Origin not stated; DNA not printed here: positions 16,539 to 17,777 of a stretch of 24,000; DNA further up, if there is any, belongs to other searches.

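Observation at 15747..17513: Accessory module inside the cluster: psbV paralog plus a psbO-psbF-nblA operon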

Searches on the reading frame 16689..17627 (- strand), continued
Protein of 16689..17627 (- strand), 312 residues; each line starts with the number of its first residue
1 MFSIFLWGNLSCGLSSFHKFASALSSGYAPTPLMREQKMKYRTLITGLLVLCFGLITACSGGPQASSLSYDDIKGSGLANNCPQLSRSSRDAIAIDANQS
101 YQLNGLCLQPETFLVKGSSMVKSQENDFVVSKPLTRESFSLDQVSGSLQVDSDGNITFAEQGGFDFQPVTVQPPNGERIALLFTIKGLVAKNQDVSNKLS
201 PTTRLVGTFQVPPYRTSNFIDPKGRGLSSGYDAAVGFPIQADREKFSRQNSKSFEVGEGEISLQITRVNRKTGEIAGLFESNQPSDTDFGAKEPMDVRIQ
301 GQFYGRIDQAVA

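Call 27: find_related_loci(query=window:16689-17513:-, collection=genome_contigs, flank=7000)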
Query window:16689-17513:- (274 aa) in genome_contigs; peptide patterns used: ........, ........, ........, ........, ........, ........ (x = any residue, [..] = any of these).
101 stretches matched a pattern; 34 encode a relative of the query (tblastn E <= 1e-3); 34 distinct loci.
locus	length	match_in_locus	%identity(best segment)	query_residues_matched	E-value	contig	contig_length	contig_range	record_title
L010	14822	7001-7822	96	1-274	2e-178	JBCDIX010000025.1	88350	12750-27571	MAG: Cyanobacteria bacterium P01_H01_bin.21 k141_1990011_length_88350_cov_26.9932, whole genome shotgun sequence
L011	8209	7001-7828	75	1-274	2e-140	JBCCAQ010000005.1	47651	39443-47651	MAG: Cyanobacteria bacterium P01_A01_bin.15 k141_1898054_length_47651_cov_45.4723, whole genome shotgun sequence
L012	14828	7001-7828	75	1-274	2e-139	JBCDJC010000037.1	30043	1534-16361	MAG: Cyanobacteria bacterium P01_H01_bin.26 k141_243812_length_30043_cov_115.5460, whole genome shotgun sequence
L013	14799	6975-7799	74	1-273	3e-138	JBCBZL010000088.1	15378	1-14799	MAG: Cyanobacteria bacterium P01_A01_bin.114 k141_880080_length_15378_cov_22.9751, whole genome shotgun sequence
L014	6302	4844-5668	73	1-273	4e-137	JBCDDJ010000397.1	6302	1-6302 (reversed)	MAG: Cyanobacteria bacterium P01_G01_bin.38 k141_1394415_length_6302_cov_64.6168, whole genome shotgun sequence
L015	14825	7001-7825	69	1-274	6e-132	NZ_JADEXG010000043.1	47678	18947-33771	Vasconcelosia minhoensis LEGE 07310 NODE_81_length_47678_cov_27.6156, whole genome shotgun sequence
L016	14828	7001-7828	71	1-274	8e-132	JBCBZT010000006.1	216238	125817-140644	MAG: Cyanobacteria bacterium P01_A01_bin.123 k141_464017_length_216238_cov_38.4870, whole genome shotgun sequence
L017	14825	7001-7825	69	1-274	6e-131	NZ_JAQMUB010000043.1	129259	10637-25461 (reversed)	Oscillatoria sp. CS-180 k141_7743, whole genome shotgun sequence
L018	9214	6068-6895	68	1-274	1e-128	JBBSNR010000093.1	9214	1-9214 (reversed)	MAG: Phormidesmidales cyanobacterium isolate LS6_sbin.1 LS6_sbin.1_K_1168260_L_9214_cov_134.8059, whole genome shotgun s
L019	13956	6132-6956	69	1-273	1e-128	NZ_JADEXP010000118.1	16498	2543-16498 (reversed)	Leptolyngbya cf. ectocarpi LEGE 11479 NODE_234_length_16498_cov_3.44438_(reversed), whole genome shotgun sequence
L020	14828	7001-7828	70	1-274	2e-128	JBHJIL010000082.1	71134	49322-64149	MAG: Leptolyngbyaceae cyanobacterium isolate pac_S6C1340_1 S6Ck141_2111398, whole genome shotgun sequence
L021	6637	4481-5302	70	1-273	6e-128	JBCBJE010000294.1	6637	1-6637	MAG: Cyanobacteria bacterium J06626_18 k141_717478_length_6637_cov_15.0000, whole genome shotgun sequence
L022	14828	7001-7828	68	1-274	6e-127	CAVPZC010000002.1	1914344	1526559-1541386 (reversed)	MAG: uncultured cyanobacterium isolate MFD03250.bin.1.67 genome assembly, contig: contig_4339, whole genome shotgun sequ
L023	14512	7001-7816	68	1-270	2e-123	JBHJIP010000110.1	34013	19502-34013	MAG: Leptolyngbyaceae cyanobacterium isolate pac_S1C3486_1 S1Ck141_796300, whole genome shotgun sequence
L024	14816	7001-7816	67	1-270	4e-122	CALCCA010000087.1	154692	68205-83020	MAG TPA_asm: uncultured Halomicronema sp. isolate SRR3401481_bin.65_CONCOCT_v1.1_MAG genome assembly, contig: ERZ1740060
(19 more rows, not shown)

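Call 32: search_solved_structures(query=window:16689-17513:-, max_evalue=1e-30)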
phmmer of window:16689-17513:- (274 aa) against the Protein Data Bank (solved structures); distinct sequences matched with E-value up to 1e-30: 34.
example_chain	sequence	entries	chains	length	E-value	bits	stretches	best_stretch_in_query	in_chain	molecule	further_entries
8eqm_O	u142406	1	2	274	3e-106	358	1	7-273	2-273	Photosystem II manganese-stabilizing polypeptide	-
9t5t_O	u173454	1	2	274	2.1e-87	296.2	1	1-270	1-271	Photosystem II extrinsic protein O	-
11yo_O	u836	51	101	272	3.6e-86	292.2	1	1-271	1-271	Photosystem II manganese-stabilizing polypeptide | Photosystem II extrinsic protein O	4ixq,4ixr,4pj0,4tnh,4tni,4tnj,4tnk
8wql_OD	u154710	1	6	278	1.2e-82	280.6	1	1-270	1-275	Photosystem II extrinsic protein O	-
5v2c_O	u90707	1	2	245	1.1e-81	277.4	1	27-271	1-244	Photosystem II manganese-stabilizing polypeptide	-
2axt_O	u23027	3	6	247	1.8e-81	276.7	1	28-271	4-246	Photosystem II manganese-stabilizing polypeptide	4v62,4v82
1s5l_O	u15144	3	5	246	2e-81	276.6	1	29-271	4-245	Photosystem II manganese-stabilizing polypeptide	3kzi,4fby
3wu2_O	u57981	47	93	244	2.8e-81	276.1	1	29-271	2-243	Photosystem II manganese-stabilizing polypeptide | Photosystem II extrinsic protein O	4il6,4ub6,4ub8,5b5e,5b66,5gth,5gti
4pbu_O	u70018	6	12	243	4e-81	275.6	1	30-271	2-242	Photosystem II manganese-stabilizing polypeptide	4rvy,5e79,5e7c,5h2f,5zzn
3a0b_O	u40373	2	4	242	7.3e-81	274.8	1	30-270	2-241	Photosystem II manganese-stabilizing polypeptide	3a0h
8tow_O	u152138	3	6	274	9e-77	261.3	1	1-271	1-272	Photosystem II manganese-stabilizing polypeptide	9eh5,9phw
7n8o_O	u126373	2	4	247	5.6e-72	245.6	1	28-271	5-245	Photosystem II manganese-stabilizing polypeptide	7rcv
8bd3_O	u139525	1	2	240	3e-58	200.6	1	26-269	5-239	Chloroplast oxygen-evolving enhancer protein 1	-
6kaf_o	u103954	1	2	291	1.3e-57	198.6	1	26-269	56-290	Oxygen-evolving enhancer protein 1 of photosystem II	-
9hei_O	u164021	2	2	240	2.1e-57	197.9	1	28-269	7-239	Oxygen-evolving enhancer protein 1, chloroplastic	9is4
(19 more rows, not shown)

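Call 45: find_encoding_contigs(protein=P0049, flank=5000, max_places=1)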
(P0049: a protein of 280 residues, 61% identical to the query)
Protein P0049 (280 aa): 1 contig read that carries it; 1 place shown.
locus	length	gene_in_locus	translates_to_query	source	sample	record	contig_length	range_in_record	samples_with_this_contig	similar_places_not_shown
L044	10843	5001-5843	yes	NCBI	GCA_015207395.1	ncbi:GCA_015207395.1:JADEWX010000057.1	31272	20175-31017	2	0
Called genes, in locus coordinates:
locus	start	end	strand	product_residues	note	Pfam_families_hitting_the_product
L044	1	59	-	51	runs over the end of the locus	-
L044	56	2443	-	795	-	-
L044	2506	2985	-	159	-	PF00502:Phycobilisome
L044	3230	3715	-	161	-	PF00502:Phycobilisome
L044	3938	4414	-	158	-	PF00502:Phycobilisome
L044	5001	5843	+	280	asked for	PF01716:MSP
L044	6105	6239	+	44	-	PF00283:Cytochrom_B559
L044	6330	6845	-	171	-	PF14495:Cytochrom_C550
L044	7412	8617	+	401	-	PF00124:Photo_RC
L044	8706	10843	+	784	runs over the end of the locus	PF00223:PsaA_PsaB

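Call 46: find_encoding_contigs(protein=P0109, flank=5000, max_places=1)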
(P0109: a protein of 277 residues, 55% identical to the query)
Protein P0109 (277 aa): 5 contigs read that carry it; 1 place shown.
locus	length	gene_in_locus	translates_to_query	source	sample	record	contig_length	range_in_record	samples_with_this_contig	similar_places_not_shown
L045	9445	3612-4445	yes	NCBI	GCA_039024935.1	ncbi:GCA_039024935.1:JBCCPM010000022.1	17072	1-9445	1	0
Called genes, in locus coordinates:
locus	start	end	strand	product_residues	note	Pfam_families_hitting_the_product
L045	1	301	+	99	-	?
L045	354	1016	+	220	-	PF01596:Methyltransf_3, PF13578:Methyltransf_24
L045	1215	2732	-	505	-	-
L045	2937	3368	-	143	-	-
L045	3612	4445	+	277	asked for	PF01716:MSP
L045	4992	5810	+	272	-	PF04542:Sigma70_r2, PF04539:Sigma70_r3, PF08281:Sigma70_r4_2, PF04545:Sigma70_r4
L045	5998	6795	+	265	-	-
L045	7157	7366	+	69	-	PF02427:PSI_PsaE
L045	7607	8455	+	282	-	PF01149:Fapy_DNA_glyco, PF06831:H2TH, PF06827:zf-FPG_IleRS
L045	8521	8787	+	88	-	PF03795:YCII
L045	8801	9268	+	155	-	PF01668:SmpB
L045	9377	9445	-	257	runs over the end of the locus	PF00977:His_biosynth, PF05690:ThiG (faint), PF01207:Dus (faint), PF03060:NMO (faint)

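Call 47: find_encoding_contigs(protein=P0062, flank=5000, max_places=1)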
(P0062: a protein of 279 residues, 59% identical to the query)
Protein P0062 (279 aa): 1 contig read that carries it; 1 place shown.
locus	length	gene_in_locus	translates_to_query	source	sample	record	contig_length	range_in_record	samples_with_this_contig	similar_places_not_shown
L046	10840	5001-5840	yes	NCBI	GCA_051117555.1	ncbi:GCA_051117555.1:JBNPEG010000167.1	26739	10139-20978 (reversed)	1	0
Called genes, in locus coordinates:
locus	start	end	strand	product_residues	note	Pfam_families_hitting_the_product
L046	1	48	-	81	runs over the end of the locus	-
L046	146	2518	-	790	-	PF00502:Phycobilisome, PF00427:PBS_linker_poly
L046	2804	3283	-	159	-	PF00502:Phycobilisome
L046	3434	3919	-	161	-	PF00502:Phycobilisome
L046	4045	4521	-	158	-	PF00502:Phycobilisome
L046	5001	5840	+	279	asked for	PF01716:MSP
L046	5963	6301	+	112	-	-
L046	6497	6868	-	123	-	PF00072:Response_reg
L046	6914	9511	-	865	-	PF01590:GAF, PF13185:GAF_2 (weak), PF00360:PHY, PF00989:PAS, PF08448:PAS_4, PF13426:PAS_9, PF00512:HisKA, PF02518:HATPase_c, +2 more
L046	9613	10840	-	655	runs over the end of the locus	PF00072:Response_reg, PF00486:Trans_reg_C, PF00072:Response_reg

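Call 48: find_homologous_proteins(query=P0109, max_evalue=1e-40)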
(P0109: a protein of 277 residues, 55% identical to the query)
Query P0109 (277 aa): 5517 proteins with E <= 1e-40 among 6976 candidates; the best 120 are listed.
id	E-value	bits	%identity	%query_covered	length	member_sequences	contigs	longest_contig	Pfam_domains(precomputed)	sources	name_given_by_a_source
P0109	8.5e-178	607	100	100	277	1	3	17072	PF01716.25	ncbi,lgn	ncbi:MAG: photosystem II manganese-stabilizing polypeptide [Cyanobacteria bacterium P01_H01_bin.119]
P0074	4.9e-154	529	86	100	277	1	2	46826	PF01716.25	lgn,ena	-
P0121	1.6e-142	491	80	100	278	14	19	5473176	PF01716.25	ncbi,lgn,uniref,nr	ncbi:photosystem II manganese-stabilizing polypeptide [Leptolyngbya sp. PCC 6406]|uniref:photosystem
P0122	8.2e-141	486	78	100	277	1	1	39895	PF01716.25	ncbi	-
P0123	2.6e-138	478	77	99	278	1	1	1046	PF01716.25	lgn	-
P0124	2.6e-138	478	77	99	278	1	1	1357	PF01716.25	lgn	-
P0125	3.6e-138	477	77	99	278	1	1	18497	PF01716.25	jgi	jgi:photosystem II oxygen-evolving enhancer protein 1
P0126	4.1e-138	477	79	99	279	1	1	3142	PF01716.25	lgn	-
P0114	5.2e-138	477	77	99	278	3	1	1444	PF01716.25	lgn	-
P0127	2.3e-137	474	78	99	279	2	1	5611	PF01716.25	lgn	-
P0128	3.2e-136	471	78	99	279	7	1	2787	PF01716.25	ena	-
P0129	5.3e-136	470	77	99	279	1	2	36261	PF01716.25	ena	-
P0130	6.7e-136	470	77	99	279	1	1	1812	PF01716.25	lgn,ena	-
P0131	2.5e-135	468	76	99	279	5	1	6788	PF01716.25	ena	-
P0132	3.6e-135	467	77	99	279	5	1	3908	PF01716.25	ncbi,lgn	ncbi:MAG: photosystem II manganese-stabilizing polypeptide [Cyanobacteria bacterium J06559_3]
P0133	4.5e-135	467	78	99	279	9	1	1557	PF01716.25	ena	-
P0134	9.6e-135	466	76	99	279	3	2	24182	PF01716.25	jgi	jgi:photosystem II oxygen-evolving enhancer protein 1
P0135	1.5e-134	465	77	99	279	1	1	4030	PF01716.25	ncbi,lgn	-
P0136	2.3e-134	465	78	99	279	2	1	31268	PF01716.25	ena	-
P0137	4.1e-134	464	76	99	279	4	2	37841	PF01716.25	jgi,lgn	jgi:photosystem II oxygen-evolving enhancer protein 1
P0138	5.7e-134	463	77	99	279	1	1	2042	PF01716.25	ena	-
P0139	1.0e-133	462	76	99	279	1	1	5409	PF01716.25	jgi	jgi:photosystem II oxygen-evolving enhancer protein 1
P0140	1.9e-133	462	75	100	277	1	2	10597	PF01716.25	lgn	-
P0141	2.5e-133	461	75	100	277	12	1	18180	PF01716.25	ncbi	-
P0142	2.6e-133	461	75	100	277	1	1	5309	PF01716.25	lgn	-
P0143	2.9e-133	461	75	99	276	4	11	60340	PF01716.25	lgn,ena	-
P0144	3.3e-133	461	76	100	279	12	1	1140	PF01716.25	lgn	-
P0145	3.5e-133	461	73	100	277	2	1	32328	PF01716.25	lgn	-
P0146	3.7e-133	461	75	99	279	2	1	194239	PF01716.25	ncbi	-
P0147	6.3e-133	460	77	99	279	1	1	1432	PF01716.25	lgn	-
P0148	7.5e-133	460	73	100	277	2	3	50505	PF01716.25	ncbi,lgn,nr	ncbi:MAG: Photosystem II manganese-stabilizing polypeptide [Leptolyngbyaceae cyanobacterium SM1_1_3]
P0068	8.7e-133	459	76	99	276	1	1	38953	PF01716.25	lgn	-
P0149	1.0e-132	459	74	100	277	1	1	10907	PF01716.25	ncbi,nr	ncbi:MAG: Photosystem II manganese-stabilizing polypeptide [Leptolyngbya sp. SIO4C1]|nr:Photosystem 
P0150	1.3e-132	459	75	100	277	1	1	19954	PF01716.25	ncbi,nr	ncbi:MAG: photosystem II manganese-stabilizing polypeptide [Leptolyngbyaceae cyanobacterium T60_A202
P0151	2.8e-132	458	76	99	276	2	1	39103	PF01716.25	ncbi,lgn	ncbi:MAG: photosystem II manganese-stabilizing polypeptide [Cyanobacteria bacterium J06638_20]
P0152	3.3e-132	458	76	99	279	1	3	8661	PF01716.25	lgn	-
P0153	5.8e-132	457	75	99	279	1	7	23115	PF01716.25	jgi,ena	jgi:photosystem II oxygen-evolving enhancer protein 1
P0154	1.1e-131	456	74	100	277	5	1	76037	PF01716.25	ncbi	ncbi:MAG: photosystem II manganese-stabilizing polypeptide [Cyanobacteria bacterium P01_D01_bin.156]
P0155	1.3e-131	456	73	100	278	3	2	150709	PF01716.25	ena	-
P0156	2.0e-131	455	73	100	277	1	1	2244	PF01716.25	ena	-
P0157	2.1e-131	455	75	100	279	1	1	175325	PF01716.25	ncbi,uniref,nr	ncbi:photosystem II manganese-stabilizing polypeptide [Oscillatoria sp. CS-180]|uniref:photosystem I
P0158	2.1e-131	455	75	99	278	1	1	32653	PF01716.25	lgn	-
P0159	3.3e-131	454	73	99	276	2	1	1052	PF01716.25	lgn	-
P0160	6.7e-131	453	73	100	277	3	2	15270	PF01716.25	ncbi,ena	-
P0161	1.1e-130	453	74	99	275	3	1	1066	PF01716.25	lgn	-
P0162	1.3e-130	452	76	99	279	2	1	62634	PF01716.25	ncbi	ncbi:MAG: photosystem II manganese-stabilizing polypeptide [Leptolyngbyaceae cyanobacterium]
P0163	1.3e-130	452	74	100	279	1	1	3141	PF01716.25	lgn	-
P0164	1.8e-130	452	72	100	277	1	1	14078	PF01716.25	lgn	-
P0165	3.5e-130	451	73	99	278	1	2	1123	PF01716.25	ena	-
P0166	4.6e-130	450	73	99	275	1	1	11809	PF01716.25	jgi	-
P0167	5.4e-130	450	74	99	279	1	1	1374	PF01716.25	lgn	-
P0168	6.2e-130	450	71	100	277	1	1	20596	PF01716.25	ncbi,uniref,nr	ncbi:photosystem II manganese-stabilizing polypeptide [Leptolyngbya cf. ectocarpi LEGE 11479]|uniref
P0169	8.5e-130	450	73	99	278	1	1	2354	PF01716.25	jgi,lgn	-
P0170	9.4e-130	449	77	99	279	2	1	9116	PF01716.25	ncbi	ncbi:MAG: photosystem II manganese-stabilizing polypeptide [Cyanobacteria bacterium P01_D01_bin.71]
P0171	1.0e-129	449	73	100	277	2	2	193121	PF01716.25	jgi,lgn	-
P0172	1.1e-129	449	72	99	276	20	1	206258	PF01716.25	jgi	jgi:photosystem II oxygen-evolving enhancer protein 1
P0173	1.2e-129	449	73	99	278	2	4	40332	PF01716.25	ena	-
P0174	1.2e-129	449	73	99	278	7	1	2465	PF01716.25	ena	-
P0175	1.4e-129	449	73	100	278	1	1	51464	PF01716.25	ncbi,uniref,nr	ncbi:photosystem II manganese-stabilizing polypeptide [Romeria aff. gracilis LEGE 07310]|uniref:Phot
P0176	1.7e-129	449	74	100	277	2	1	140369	PF01716.25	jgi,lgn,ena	jgi:photosystem II oxygen-evolving enhancer protein 1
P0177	1.8e-129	449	73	99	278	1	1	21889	PF01716.25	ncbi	ncbi:MAG: photosystem II manganese-stabilizing polypeptide [Cyanobacteria bacterium J06621_11]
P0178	2.0e-129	448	73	100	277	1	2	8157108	PF01716.25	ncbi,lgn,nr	ncbi:Manganese-stabilising protein / photosystem II polypeptide [Leptolyngbya sp. PCC 7375]|nr:Manga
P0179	2.0e-129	448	71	99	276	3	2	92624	PF01716.25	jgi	jgi:photosystem II oxygen-evolving enhancer protein 1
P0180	2.8e-129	448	73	99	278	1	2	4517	PF01716.25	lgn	-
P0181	2.9e-129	448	72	99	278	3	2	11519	PF01716.25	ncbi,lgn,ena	ncbi:MAG: photosystem II manganese-stabilizing polypeptide [Cyanobacteria bacterium J06623_4]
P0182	3.4e-129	448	73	99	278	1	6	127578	PF01716.25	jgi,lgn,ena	-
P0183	4.0e-129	447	72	99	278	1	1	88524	PF01716.25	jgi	-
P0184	4.1e-129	447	72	100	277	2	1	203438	PF01716.25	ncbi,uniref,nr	ncbi:photosystem II manganese-stabilizing polypeptide [Leptothoe spongobia]|uniref:Photosystem II ex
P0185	4.8e-129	447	72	100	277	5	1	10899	PF01716.25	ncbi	ncbi:MAG: photosystem II manganese-stabilizing polypeptide [Cyanobacteria bacterium P01_H01_bin.105]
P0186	5.1e-129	447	73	99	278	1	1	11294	PF01716.25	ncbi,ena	ncbi:MAG: photosystem II manganese-stabilizing polypeptide [Cyanobacteria bacterium P01_D01_bin.36]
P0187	5.1e-129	447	72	100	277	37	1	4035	PF01716.25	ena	-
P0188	5.2e-129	447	72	100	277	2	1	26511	PF01716.25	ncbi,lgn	ncbi:MAG: photosystem II manganese-stabilizing polypeptide [Cyanobacteria bacterium P01_B01_bin.77]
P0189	6.5e-129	447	73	99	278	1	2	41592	PF01716.25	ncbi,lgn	ncbi:MAG: photosystem II manganese-stabilizing polypeptide [Phormidesmis sp.]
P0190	7.1e-129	447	73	99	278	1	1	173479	PF01716.25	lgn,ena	-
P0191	7.2e-129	447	73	99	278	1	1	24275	PF01716.25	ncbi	-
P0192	9.2e-129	446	72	99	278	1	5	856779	PF01716.25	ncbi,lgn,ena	ncbi:MAG: photosystem II manganese-stabilizing polypeptide [Phormidesmis sp.]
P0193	1.1e-128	446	73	99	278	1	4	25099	PF01716.25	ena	-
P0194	1.1e-128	446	73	99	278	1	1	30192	PF01716.25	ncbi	ncbi:MAG: photosystem II manganese-stabilizing polypeptide [Phormidesmis sp.]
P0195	1.2e-128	446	73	99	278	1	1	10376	PF01716.25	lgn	-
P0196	1.2e-128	446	73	99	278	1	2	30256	PF01716.25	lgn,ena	-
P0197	1.2e-128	446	72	99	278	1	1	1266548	PF01716.25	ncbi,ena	-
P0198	1.2e-128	446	73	99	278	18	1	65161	PF01716.25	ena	-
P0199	1.3e-128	446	73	99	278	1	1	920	PF01716.25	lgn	-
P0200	1.4e-128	446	73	99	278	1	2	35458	PF01716.25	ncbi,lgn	ncbi:MAG: photosystem II manganese-stabilizing polypeptide [Phormidesmis sp.]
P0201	1.5e-128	446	72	99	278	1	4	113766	PF01716.25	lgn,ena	-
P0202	1.8e-128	445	73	99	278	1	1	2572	PF01716.25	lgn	-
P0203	1.9e-128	445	73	99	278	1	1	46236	PF01716.25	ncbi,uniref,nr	ncbi:photosystem II manganese-stabilizing polypeptide [cf. Phormidesmis sp. LEGE 11477]|uniref:photo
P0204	2.5e-128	445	74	99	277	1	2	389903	PF01716.25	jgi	jgi:photosystem II oxygen-evolving enhancer protein 1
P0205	2.6e-128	445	72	99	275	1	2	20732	PF01716.25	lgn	-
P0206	3.0e-128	445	73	99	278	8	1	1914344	PF01716.25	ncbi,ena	-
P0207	3.4e-128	444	73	99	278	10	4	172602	PF01716.25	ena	-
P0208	3.9e-128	444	71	99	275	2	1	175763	PF01716.25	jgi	jgi:photosystem II oxygen-evolving enhancer protein 1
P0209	5.0e-128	444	73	99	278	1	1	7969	PF01716.25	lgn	-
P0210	5.3e-128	444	72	99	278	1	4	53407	PF01716.25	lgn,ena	-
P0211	5.4e-128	444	72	99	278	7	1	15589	PF01716.25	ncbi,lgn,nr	ncbi:MAG: Photosystem II manganese-stabilizing polypeptide [Phormidesmis sp. RL_2_1]|nr:Photosystem 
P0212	5.5e-128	444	72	100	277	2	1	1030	PF01716.25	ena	-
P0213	5.6e-128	444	73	99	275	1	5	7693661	PF01716.25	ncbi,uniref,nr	ncbi:Photosystem II manganese-stabilizing polypeptide [Leptolyngbyaceae cyanobacterium CCMR0082]|uni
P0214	5.8e-128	444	73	99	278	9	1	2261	PF01716.25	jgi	-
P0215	5.8e-128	444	71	99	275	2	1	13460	PF01716.25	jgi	jgi:photosystem II oxygen-evolving enhancer protein 1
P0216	6.1e-128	444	72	99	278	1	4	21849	PF01716.25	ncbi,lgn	ncbi:MAG: photosystem II manganese-stabilizing polypeptide [Cyanobacteria bacterium J06627_28]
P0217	6.4e-128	443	74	99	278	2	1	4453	PF01716.25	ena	-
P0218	1.0e-127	443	73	99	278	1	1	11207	PF01716.25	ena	-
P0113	1.2e-127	443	73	99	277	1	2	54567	PF01716.25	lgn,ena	-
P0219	1.3e-127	442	71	100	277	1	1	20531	PF01716.25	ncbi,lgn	ncbi:MAG: photosystem II manganese-stabilizing polypeptide [Cyanobacteria bacterium P01_A01_bin.114]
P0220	1.5e-127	442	73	99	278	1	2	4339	PF01716.25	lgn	-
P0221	1.5e-127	442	73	99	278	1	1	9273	PF01716.25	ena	-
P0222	1.8e-127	442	72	99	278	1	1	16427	PF01716.25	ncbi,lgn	-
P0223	2.0e-127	442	71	99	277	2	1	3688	PF01716.25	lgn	-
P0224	2.3e-127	442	72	99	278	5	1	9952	PF01716.25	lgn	-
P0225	2.5e-127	442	73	100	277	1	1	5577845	PF01716.25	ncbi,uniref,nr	ncbi:Photosystem II manganese-stabilizing polypeptide [Halomicronema hongdechloris C2206]|uniref:Pho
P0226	2.5e-127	442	72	100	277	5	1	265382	PF01716.25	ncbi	ncbi:MAG: photosystem II manganese-stabilizing polypeptide [Leptolyngbyaceae cyanobacterium]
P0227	2.6e-127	441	72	99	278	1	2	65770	PF01716.25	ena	-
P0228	3.9e-127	441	72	99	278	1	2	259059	PF01716.25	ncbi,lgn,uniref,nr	ncbi:photosystem II manganese-stabilizing polypeptide [soil metagenome]|uniref:photosystem II mangan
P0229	4.4e-127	441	73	99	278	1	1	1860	PF01716.25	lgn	-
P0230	5.3e-127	440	72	99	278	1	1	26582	PF01716.25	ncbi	-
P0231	7.2e-127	440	72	99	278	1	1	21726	PF01716.25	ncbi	-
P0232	8.5e-127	440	71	100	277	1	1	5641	PF01716.25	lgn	-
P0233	9.0e-127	440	71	100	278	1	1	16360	PF01716.25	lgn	-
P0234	1.4e-126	439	72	99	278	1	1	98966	PF01716.25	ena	-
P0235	1.9e-126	439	74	99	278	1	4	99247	PF01716.25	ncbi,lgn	ncbi:MAG: photosystem II manganese-stabilizing polypeptide [Cyanobacteria bacterium P01_D01_bin.6]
